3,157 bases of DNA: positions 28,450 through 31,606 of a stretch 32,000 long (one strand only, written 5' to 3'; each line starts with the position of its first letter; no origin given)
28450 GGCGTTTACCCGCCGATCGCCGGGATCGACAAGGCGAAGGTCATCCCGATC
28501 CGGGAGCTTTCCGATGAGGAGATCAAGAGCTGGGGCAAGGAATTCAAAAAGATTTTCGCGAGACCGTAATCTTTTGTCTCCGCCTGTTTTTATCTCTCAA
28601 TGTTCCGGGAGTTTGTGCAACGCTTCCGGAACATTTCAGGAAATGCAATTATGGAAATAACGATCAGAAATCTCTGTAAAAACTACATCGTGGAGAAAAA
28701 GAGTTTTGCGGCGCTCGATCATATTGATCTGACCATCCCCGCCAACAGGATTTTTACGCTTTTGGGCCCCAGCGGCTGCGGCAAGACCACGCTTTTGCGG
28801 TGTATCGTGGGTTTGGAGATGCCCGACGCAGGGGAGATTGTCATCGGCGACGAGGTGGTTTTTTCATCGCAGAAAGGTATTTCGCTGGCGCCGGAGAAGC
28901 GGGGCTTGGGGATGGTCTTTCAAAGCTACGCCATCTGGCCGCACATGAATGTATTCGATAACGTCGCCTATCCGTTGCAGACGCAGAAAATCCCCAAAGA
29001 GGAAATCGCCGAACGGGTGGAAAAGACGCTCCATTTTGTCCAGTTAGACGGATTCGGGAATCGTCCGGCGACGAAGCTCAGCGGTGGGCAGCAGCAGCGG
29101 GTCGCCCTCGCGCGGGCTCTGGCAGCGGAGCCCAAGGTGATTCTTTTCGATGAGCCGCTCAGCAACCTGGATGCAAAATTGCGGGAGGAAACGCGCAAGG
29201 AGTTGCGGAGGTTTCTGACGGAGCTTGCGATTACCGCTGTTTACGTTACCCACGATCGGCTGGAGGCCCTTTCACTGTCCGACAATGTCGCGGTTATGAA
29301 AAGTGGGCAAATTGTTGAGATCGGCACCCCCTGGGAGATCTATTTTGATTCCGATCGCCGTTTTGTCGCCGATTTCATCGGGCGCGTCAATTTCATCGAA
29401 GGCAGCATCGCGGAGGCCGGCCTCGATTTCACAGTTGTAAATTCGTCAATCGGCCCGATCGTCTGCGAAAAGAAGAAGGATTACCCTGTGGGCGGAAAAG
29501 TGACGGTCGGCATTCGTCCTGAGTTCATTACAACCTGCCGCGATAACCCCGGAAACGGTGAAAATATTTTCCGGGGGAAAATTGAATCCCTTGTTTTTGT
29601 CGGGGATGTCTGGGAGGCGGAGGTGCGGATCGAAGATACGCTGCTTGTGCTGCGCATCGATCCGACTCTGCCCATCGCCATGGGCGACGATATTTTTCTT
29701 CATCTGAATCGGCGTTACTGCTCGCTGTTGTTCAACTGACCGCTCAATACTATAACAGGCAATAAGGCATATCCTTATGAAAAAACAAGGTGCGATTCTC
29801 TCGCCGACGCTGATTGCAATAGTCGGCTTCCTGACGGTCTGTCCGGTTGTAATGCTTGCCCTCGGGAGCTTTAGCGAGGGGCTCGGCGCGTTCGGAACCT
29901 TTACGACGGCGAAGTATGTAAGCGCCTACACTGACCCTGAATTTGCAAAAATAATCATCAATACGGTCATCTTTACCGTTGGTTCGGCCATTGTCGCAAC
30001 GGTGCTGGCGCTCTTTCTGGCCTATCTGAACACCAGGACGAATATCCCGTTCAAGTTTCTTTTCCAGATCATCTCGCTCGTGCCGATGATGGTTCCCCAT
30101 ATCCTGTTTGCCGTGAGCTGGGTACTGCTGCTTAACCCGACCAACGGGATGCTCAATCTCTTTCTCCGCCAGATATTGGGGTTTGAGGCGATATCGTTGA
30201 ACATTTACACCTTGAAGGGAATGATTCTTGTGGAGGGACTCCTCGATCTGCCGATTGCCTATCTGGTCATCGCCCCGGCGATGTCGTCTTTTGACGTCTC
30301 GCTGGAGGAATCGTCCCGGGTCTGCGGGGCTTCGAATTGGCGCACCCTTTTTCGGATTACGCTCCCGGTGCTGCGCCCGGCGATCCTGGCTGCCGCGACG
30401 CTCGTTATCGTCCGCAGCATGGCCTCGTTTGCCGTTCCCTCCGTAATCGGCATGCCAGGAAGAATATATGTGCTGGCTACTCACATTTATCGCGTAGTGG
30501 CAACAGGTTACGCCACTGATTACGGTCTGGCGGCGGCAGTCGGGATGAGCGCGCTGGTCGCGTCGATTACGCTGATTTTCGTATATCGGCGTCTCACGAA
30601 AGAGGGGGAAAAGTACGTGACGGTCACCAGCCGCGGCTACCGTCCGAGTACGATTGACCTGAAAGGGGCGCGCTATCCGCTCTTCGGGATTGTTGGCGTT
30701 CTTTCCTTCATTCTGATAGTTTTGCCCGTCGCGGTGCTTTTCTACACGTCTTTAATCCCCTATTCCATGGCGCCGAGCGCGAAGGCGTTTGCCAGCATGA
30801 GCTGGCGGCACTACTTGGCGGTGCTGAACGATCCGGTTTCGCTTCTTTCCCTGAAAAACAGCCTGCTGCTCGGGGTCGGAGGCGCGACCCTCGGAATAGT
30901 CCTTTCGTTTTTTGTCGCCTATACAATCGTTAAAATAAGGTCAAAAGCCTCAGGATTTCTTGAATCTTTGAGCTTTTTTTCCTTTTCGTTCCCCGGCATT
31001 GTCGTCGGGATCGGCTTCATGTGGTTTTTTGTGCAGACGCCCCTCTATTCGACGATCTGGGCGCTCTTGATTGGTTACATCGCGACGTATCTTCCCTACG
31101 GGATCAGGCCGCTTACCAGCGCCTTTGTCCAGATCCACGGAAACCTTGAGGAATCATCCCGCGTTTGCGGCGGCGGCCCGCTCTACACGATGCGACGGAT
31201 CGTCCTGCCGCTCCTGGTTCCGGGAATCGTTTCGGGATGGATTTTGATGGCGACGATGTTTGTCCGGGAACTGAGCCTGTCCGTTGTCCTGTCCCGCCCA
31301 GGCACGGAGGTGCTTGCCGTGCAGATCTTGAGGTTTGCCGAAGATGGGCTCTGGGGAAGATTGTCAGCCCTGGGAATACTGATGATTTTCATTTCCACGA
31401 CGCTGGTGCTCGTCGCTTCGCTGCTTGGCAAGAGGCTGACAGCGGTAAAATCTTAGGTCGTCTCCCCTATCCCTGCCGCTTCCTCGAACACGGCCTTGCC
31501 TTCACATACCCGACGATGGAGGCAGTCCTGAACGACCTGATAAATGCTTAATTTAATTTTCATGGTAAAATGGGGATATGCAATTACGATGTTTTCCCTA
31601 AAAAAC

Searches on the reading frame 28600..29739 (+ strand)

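Call 54: search_protein_families(library=pfam, proteins=[window:28600-29739:+], max_evalue=0.00001)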
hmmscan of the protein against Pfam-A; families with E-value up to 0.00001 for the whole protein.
window:28600-29739:+ (379 aa): 3 families
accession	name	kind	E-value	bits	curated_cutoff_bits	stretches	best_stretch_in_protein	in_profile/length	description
PF00005.33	ABC_tran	-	9.9e-34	117.3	25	1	39-187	1-136/137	ABC transporter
PF13304.12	AAA_21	-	4.9e-09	37.1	27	0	124-219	198-299/304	AAA domain, putative AbiEii toxin, Type IV TA system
PF08402.16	TOBE_2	-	1.7e-07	31.7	21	1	303-377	1-76/76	TOBE domain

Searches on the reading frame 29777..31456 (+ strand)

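Call 54: search_protein_families(library=pfam, proteins=[window:29777-31456:+], max_evalue=0.00001)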
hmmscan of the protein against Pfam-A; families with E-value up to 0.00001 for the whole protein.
window:29777-31456:+ (559 aa): 1 family
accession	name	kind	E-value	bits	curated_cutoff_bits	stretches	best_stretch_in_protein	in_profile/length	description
PF00528.27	BPD_transp_1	-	9.2e-23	81.4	26.4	2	75-273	2-178/184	Binding-protein-dependent transport system inner membrane component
